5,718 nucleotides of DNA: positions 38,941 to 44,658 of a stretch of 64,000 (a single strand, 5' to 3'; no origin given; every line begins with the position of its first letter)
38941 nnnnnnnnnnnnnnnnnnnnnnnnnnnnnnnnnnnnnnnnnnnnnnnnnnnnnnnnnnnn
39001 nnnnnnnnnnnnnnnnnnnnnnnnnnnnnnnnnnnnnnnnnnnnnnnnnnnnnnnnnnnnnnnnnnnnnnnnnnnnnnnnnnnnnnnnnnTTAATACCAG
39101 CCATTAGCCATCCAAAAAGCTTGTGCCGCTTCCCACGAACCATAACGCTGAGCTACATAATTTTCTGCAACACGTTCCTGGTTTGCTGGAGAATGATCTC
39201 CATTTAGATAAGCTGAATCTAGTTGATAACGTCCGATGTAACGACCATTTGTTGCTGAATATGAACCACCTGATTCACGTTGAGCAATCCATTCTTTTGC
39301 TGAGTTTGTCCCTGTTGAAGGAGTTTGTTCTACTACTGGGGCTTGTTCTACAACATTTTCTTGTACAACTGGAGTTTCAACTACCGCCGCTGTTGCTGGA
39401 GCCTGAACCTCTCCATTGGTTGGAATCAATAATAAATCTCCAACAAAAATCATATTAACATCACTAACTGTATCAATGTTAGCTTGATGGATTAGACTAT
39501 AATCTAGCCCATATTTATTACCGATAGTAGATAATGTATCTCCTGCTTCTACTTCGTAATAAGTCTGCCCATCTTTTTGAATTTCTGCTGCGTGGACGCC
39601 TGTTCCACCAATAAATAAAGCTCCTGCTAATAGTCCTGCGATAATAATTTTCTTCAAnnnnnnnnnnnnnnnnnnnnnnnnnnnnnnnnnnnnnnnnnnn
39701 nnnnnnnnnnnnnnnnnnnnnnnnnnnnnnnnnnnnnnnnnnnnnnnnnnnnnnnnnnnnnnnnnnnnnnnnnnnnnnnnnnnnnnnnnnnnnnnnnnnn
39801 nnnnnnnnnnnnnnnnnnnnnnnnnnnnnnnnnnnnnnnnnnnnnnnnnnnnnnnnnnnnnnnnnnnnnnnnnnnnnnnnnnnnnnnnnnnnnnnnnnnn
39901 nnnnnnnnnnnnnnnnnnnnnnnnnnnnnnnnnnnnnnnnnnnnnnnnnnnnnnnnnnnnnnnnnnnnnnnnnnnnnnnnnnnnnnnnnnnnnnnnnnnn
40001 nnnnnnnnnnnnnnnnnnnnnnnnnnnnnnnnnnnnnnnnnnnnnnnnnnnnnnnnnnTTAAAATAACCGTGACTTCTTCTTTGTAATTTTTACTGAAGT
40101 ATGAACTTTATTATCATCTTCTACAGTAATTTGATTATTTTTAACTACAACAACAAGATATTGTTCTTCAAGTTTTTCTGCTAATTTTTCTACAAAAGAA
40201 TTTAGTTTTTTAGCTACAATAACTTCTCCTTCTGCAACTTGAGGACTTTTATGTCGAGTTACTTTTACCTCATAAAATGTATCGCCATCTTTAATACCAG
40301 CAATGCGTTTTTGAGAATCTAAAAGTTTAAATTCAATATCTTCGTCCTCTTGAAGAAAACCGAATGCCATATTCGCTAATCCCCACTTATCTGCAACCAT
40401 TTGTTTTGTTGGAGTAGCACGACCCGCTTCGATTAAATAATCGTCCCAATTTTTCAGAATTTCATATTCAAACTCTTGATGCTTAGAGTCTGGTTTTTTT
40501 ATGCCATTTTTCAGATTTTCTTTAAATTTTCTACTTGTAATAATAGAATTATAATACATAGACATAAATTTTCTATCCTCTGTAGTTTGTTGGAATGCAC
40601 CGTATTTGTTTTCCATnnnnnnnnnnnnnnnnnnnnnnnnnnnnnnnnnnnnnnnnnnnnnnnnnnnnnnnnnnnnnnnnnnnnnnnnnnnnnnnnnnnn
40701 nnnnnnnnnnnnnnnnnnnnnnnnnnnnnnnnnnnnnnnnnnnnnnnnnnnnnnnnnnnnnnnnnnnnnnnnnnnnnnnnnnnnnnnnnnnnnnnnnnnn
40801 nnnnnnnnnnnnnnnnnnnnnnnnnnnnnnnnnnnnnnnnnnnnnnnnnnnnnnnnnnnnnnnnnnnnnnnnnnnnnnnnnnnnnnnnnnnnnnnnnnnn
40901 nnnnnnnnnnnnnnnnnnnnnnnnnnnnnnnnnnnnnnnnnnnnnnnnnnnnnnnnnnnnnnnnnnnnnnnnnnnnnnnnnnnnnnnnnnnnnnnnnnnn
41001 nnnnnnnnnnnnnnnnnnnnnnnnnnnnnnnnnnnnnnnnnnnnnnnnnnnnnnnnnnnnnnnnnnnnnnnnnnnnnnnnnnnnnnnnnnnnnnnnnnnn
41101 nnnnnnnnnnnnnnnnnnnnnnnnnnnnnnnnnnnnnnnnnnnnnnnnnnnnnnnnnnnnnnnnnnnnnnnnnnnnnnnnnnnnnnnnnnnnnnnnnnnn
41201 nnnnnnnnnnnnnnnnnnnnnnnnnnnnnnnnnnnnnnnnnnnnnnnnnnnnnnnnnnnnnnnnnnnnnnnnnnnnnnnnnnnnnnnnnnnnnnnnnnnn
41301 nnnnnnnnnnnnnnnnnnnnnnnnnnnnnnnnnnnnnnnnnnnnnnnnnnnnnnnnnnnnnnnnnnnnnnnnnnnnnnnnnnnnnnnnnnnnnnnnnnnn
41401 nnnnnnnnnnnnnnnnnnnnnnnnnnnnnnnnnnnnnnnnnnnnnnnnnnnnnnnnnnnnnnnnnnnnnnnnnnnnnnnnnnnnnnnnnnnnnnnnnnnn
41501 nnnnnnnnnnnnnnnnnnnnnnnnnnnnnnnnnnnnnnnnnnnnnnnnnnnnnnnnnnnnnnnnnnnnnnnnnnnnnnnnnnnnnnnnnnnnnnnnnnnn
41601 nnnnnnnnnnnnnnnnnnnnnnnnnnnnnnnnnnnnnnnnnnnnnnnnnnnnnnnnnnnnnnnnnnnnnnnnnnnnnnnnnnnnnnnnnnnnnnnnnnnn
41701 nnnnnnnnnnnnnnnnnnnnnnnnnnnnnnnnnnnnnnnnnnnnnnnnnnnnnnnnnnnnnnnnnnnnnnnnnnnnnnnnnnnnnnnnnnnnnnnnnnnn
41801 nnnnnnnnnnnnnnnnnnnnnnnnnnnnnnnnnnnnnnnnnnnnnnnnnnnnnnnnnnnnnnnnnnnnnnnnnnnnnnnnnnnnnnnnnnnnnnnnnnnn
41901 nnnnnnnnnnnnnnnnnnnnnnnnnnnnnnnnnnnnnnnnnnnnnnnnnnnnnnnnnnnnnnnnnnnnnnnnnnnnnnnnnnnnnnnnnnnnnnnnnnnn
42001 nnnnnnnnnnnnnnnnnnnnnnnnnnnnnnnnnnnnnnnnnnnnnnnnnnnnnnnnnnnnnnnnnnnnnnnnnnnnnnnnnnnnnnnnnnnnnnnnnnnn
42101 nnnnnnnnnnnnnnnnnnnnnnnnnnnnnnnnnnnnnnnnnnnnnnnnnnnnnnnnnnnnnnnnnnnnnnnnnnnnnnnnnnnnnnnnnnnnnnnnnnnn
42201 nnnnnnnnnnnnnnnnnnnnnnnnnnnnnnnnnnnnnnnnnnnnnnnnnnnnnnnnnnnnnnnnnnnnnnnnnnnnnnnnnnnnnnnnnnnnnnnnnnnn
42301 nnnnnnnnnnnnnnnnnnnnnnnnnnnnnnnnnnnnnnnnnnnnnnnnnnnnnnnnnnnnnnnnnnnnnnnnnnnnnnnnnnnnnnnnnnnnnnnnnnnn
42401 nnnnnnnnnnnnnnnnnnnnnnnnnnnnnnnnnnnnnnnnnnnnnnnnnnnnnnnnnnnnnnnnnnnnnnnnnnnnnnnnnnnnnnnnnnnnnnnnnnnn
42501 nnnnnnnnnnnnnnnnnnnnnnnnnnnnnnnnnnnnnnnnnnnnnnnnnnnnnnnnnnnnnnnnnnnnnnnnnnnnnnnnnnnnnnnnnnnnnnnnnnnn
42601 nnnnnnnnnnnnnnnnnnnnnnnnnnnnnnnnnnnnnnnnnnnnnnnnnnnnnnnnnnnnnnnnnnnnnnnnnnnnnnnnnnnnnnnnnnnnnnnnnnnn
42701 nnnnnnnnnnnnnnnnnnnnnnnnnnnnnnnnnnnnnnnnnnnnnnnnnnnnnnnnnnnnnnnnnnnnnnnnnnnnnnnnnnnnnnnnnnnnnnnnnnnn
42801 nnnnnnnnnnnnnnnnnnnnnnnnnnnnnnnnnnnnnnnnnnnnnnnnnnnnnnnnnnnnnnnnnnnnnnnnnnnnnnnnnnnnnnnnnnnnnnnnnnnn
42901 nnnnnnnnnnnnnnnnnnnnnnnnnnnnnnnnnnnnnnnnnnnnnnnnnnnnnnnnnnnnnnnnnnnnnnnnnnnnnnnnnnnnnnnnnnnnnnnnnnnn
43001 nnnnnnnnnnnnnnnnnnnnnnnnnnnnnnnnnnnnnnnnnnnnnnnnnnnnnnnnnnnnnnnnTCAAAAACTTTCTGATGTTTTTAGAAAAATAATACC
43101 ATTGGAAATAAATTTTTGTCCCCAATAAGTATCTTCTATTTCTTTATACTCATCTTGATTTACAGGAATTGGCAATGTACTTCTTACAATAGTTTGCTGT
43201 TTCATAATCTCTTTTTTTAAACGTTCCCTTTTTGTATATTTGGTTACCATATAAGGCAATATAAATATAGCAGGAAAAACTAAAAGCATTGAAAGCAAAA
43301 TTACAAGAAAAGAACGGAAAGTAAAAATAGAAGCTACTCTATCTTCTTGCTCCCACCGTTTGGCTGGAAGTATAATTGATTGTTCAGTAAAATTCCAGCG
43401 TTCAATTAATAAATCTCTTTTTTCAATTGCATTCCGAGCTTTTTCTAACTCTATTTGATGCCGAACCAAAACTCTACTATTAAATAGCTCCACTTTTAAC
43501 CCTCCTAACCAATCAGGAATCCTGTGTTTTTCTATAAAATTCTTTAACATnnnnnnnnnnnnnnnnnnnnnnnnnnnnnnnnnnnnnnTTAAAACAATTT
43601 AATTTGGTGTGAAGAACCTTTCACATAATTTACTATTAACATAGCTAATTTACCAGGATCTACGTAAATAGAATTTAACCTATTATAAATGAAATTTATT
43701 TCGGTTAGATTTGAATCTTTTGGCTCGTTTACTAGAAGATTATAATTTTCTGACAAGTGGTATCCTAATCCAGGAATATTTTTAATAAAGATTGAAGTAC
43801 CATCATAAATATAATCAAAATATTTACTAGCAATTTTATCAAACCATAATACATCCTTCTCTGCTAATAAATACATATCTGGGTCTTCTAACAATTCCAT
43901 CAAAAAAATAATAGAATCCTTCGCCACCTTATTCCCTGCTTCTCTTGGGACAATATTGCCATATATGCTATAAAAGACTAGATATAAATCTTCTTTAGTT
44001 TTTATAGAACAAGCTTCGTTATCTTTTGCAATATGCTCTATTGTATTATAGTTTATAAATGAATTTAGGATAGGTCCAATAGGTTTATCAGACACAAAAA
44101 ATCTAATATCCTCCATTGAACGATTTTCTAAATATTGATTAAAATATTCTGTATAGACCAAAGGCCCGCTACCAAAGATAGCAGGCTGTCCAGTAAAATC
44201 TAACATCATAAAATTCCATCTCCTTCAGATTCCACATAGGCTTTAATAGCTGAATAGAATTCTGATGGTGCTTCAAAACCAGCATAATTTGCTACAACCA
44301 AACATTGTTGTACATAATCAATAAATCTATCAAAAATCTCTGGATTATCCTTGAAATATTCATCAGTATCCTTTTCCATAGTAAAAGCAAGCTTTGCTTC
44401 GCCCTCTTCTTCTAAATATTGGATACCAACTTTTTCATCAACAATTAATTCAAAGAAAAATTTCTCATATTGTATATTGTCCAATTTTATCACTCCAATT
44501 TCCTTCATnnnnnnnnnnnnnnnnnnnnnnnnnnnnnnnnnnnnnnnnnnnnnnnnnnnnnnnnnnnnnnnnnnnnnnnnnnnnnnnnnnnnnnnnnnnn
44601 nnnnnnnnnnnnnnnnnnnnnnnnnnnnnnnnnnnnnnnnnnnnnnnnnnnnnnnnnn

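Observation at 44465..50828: Early-region cluster with a three-member paralogous protein family, M28-like peptidase, collagen-like protein and zinc-ribbon proteins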

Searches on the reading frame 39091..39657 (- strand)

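Call 104: search_protein_families(library=pfam, proteins=[window:39091-39657:-], max_evalue=0.01)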
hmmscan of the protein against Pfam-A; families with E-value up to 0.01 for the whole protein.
window:39091-39657:- (188 aa): 2 families
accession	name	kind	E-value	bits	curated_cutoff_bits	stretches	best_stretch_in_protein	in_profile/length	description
PF01476.26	LysM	-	3.9e-09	36.8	20.9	1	34-79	1-43/43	LysM domain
PF23473.1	LysM3_LYK4_5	-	0.0079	16.7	29.3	0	34-79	5-47/48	LYK4/5 LysM3 domain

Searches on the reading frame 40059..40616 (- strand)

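Call 104: search_protein_families(library=pfam, proteins=[window:40059-40616:-], max_evalue=0.01)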
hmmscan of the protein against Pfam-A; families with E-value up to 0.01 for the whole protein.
window:40059-40616:- (185 aa): 1 family
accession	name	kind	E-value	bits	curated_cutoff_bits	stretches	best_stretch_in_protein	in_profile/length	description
PF03985.18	Paf1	-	0.0047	16.4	24.7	1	11-58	236-281/418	Paf1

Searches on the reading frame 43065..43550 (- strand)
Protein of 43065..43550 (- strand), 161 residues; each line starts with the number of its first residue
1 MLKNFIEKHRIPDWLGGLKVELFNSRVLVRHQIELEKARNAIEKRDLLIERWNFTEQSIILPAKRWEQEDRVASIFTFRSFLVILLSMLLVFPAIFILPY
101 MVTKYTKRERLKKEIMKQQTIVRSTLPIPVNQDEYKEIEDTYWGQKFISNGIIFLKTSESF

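Call 3: search_protein_families(library=pfam, proteins=[window:43065-43550:-], max_evalue=0.1)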
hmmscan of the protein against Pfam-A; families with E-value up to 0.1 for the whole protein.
window:43065-43550:- (161 aa): 0 families

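Call 4: search_protein_families(library=phrogs, proteins=[window:43065-43550:-], max_evalue=0.01)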
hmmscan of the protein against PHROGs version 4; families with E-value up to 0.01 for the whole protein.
window:43065-43550:- (161 aa): 1 family
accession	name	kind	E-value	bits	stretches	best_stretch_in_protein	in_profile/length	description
phrog_30370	-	unknown function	7.6e-110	365.1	1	1-161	1-161/161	-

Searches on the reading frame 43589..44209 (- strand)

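Call 3: search_protein_families(library=pfam, proteins=[window:43589-44209:-], max_evalue=0.1)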
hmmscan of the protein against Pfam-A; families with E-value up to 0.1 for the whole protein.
window:43589-44209:- (206 aa): 0 families

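Call 4: search_protein_families(library=phrogs, proteins=[window:43589-44209:-], max_evalue=0.01)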
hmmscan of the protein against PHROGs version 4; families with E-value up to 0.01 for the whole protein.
window:43589-44209:- (206 aa): 1 family
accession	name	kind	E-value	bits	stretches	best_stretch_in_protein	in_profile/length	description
phrog_29044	-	unknown function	3.3e-134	446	1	1-206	1-206/206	-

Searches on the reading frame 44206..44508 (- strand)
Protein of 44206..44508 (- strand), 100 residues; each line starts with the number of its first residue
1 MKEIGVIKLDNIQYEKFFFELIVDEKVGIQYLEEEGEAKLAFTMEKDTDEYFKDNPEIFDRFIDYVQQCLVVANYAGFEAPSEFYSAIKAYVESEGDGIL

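Call 3: search_protein_families(library=pfam, proteins=[window:44206-44508:-], max_evalue=0.1)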
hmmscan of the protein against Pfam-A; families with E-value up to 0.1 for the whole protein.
window:44206-44508:- (100 aa): 0 families

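Call 4: search_protein_families(library=phrogs, proteins=[window:44206-44508:-], max_evalue=0.01)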
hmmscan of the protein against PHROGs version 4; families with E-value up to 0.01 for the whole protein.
window:44206-44508:- (100 aa): 1 family
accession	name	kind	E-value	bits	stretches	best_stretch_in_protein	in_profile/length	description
phrog_30444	-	unknown function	8.7e-61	203.4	1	9-100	1-92/92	-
